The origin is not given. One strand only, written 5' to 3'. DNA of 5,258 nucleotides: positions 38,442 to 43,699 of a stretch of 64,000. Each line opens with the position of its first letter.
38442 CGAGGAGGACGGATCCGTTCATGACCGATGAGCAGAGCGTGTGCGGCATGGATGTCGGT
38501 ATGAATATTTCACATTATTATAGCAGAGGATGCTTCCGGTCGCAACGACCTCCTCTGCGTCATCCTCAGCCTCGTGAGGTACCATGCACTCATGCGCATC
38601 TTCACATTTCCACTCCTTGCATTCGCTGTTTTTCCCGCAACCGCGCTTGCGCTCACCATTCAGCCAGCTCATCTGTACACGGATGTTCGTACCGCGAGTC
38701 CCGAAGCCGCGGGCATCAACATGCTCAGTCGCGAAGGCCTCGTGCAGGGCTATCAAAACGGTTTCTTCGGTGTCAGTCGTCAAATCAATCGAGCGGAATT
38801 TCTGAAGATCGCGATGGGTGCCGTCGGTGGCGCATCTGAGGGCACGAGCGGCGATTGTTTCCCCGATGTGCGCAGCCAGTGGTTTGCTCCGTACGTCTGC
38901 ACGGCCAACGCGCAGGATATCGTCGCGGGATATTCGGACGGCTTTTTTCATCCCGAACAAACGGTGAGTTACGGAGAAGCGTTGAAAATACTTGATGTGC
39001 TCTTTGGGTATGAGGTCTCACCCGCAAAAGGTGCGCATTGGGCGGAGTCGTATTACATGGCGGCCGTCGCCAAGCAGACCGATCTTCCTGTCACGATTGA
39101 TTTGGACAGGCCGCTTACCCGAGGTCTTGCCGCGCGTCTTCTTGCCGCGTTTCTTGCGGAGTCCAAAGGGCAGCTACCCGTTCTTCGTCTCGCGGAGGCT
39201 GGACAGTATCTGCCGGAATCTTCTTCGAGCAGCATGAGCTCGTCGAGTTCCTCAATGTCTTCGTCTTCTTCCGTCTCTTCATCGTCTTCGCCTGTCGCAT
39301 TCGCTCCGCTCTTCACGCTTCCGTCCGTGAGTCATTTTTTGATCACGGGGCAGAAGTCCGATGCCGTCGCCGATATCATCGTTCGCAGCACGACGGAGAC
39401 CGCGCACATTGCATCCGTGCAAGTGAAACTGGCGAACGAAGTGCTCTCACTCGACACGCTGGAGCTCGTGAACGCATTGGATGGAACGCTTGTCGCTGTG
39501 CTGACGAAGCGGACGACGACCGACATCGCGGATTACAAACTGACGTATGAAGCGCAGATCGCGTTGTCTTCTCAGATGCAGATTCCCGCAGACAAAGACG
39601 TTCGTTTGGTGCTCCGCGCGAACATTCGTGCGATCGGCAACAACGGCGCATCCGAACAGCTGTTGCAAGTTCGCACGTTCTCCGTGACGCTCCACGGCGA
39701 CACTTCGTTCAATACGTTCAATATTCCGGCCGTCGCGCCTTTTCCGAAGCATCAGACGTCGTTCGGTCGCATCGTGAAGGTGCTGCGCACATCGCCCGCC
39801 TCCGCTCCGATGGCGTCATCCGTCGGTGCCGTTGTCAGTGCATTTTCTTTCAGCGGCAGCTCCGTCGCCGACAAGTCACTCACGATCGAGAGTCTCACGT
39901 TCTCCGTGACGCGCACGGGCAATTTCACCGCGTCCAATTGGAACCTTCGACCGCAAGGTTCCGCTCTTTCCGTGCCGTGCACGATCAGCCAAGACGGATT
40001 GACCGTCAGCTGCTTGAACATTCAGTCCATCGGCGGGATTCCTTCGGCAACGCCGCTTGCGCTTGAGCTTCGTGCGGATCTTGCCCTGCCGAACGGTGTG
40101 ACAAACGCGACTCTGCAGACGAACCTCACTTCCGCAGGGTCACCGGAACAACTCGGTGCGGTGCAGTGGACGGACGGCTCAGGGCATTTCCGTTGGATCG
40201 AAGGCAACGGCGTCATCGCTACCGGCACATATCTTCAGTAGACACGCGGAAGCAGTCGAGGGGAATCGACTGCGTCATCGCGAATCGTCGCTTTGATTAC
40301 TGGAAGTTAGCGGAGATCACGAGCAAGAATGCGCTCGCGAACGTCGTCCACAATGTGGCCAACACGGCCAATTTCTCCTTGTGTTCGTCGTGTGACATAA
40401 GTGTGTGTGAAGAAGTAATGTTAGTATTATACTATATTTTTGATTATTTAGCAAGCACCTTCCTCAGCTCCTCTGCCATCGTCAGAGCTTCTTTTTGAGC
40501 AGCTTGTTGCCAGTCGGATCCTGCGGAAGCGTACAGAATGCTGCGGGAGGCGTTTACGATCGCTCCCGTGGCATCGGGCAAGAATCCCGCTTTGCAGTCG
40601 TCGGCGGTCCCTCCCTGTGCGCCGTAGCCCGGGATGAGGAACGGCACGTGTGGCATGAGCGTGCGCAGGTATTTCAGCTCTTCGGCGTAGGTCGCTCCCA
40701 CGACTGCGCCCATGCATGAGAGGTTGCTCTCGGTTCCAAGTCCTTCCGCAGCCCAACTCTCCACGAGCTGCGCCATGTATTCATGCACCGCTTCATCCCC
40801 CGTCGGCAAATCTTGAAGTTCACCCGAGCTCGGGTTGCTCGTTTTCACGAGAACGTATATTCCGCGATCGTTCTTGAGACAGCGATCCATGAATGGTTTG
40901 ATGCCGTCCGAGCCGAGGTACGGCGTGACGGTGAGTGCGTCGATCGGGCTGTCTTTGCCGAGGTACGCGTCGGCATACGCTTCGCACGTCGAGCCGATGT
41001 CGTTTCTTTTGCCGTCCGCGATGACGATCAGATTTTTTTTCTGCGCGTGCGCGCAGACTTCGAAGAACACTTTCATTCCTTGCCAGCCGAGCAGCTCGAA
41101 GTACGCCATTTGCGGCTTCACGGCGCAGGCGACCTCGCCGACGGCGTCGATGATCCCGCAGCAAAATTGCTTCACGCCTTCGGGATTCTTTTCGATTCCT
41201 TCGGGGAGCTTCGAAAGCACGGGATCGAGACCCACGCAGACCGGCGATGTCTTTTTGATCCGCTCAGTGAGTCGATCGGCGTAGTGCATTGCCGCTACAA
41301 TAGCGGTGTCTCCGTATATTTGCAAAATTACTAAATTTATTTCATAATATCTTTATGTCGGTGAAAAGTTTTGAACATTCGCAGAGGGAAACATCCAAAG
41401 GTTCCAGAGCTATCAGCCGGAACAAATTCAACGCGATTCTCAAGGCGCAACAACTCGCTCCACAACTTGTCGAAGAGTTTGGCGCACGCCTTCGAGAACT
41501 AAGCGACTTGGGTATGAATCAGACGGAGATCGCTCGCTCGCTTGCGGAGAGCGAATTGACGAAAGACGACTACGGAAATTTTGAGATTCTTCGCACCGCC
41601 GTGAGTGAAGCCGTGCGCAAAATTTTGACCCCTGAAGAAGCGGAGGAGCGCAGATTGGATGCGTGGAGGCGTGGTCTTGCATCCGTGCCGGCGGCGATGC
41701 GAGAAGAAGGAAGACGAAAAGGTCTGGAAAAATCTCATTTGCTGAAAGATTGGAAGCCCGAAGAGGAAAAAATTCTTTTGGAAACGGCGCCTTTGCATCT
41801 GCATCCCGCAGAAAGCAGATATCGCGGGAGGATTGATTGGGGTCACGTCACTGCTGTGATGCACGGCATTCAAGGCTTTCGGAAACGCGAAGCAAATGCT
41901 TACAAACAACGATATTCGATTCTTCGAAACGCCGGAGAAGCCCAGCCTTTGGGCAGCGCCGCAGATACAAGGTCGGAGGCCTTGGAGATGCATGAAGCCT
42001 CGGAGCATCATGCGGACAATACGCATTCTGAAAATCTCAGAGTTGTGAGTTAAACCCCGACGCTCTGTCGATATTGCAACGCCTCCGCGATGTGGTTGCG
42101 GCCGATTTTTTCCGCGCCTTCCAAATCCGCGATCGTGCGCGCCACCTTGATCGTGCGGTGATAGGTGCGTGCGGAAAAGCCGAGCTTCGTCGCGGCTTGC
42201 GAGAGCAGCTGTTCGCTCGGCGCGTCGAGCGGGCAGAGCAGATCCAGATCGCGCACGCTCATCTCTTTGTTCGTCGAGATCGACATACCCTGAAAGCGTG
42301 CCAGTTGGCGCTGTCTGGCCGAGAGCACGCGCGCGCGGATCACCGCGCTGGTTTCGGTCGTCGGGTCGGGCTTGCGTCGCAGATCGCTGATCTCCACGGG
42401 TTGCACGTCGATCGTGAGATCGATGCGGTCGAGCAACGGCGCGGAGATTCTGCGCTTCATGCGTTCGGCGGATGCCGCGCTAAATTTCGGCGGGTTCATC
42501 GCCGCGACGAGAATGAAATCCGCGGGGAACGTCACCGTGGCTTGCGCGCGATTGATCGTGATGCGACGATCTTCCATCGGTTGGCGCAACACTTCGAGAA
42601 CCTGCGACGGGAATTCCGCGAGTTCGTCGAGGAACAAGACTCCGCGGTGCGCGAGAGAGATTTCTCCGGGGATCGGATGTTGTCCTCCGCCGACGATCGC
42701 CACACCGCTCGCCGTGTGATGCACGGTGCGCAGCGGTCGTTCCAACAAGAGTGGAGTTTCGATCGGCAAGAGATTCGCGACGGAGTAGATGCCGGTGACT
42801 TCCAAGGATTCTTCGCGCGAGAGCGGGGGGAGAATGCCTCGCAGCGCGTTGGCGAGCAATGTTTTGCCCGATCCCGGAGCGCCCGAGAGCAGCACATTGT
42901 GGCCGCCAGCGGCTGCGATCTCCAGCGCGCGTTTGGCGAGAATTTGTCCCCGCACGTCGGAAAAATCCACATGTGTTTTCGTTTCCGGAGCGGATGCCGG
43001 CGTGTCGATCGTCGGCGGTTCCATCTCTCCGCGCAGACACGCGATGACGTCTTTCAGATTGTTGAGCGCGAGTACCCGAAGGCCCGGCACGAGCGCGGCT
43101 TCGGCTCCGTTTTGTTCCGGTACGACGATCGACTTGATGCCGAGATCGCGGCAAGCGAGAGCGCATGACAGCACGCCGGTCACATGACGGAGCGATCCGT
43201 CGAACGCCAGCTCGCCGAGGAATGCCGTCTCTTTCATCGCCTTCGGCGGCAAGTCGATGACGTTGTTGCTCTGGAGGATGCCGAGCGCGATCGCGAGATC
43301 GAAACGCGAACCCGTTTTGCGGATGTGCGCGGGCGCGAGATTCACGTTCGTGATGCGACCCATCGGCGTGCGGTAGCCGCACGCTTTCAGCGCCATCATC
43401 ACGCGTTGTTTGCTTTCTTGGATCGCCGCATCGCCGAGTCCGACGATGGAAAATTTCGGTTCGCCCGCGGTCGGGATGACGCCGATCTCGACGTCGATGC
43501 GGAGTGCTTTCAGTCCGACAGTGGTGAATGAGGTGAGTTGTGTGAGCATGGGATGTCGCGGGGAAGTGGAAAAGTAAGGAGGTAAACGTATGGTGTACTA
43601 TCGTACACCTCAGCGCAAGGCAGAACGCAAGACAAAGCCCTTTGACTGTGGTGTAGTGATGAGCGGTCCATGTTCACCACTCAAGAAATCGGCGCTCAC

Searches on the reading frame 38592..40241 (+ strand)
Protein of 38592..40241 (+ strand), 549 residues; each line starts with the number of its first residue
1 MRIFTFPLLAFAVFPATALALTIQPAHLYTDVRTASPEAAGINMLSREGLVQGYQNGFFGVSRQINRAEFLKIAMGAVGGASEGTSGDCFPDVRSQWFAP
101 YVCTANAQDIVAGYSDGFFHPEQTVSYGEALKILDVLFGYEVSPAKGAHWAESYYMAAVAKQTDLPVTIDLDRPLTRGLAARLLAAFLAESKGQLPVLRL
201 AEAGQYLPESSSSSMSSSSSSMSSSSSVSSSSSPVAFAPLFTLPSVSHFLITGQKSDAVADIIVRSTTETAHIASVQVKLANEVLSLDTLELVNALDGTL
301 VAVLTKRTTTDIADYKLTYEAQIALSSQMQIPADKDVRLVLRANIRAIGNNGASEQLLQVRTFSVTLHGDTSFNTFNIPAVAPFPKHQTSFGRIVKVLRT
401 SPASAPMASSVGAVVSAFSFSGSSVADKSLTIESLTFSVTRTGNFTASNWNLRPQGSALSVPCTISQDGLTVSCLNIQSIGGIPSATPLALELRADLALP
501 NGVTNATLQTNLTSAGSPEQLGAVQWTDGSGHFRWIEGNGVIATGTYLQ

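Call 90: search_protein_families(library=pfam, proteins=[window:38592-40241:+], max_evalue=0.001)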
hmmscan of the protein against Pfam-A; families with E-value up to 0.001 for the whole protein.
window:38592-40241:+ (549 aa): 1 family
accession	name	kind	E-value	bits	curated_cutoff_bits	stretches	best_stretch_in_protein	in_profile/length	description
PF00395.25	SLH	-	1.6e-17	63.6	20.8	2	29-70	2-43/44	S-layer homology domain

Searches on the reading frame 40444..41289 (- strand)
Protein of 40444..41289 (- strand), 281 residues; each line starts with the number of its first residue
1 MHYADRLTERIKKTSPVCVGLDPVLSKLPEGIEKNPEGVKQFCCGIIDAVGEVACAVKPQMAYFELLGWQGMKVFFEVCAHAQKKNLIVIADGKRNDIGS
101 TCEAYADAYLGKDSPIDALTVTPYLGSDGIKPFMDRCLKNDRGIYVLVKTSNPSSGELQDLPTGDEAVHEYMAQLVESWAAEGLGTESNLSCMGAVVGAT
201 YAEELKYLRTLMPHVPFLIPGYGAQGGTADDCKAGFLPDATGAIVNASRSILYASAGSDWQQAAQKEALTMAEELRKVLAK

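Call 103: search_protein_families(library=pfam, proteins=[window:40444-41289:-], max_evalue=0.001)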
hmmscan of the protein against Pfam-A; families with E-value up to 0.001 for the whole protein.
window:40444-41289:- (281 aa): 1 family
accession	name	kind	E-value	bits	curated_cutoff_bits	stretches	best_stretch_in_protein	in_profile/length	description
PF00215.30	OMPdecase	-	1.5e-30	107.2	27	1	16-255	2-212/221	Orotidine 5'-phosphate decarboxylase / HUMPS family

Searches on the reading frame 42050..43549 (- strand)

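Call 103: search_protein_families(library=pfam, proteins=[window:42050-43549:-], max_evalue=0.001)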
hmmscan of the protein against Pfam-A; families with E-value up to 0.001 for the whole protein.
window:42050-43549:- (499 aa): 11 families
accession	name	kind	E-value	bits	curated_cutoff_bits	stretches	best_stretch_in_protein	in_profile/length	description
PF01078.27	Mg_chelatase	-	5.1e-74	248.6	20.3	1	195-388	1-205/207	Magnesium chelatase, subunit ChlI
PF13541.12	ChlI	-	3.6e-37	127.4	27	1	27-147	6-121/121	Subunit ChlI of Mg-chelatase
PF13335.12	Mg_chelatase_C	-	2.6e-32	111.7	26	1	399-494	2-94/94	Magnesium chelatase, subunit ChlI C-terminal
PF07728.20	AAA_5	-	3.5e-11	43.7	22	1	218-367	1-138/139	AAA domain (dynein-related subfamily)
PF00493.29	MCM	-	2.1e-09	37.3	23.3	1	295-380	115-202/224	MCM P-loop domain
PF00158.32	Sigma54_activat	-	8.8e-08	32.4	20.2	1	209-365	15-155/168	Sigma-54 interaction domain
PF05496.18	RuvB_N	-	1.7e-06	28.4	27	0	298-379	81-156/159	Holliday junction DNA helicase RuvB P-loop domain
PF12775.13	AAA_7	-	9.7e-05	22.4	25.8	0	316-368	121-173/181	P-loop containing dynein motor region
PF00004.35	AAA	-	0.00015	22.7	21.2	1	219-371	1-130/131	ATPase family associated with various cellular activities (AAA)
PF13191.12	AAA_16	-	0.00023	22.1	32.6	0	207-237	14-45/167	AAA ATPase domain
PF07726.17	AAA_3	-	0.00028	21.2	27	0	304-355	65-114/131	ATPase family associated with various cellular activities (AAA)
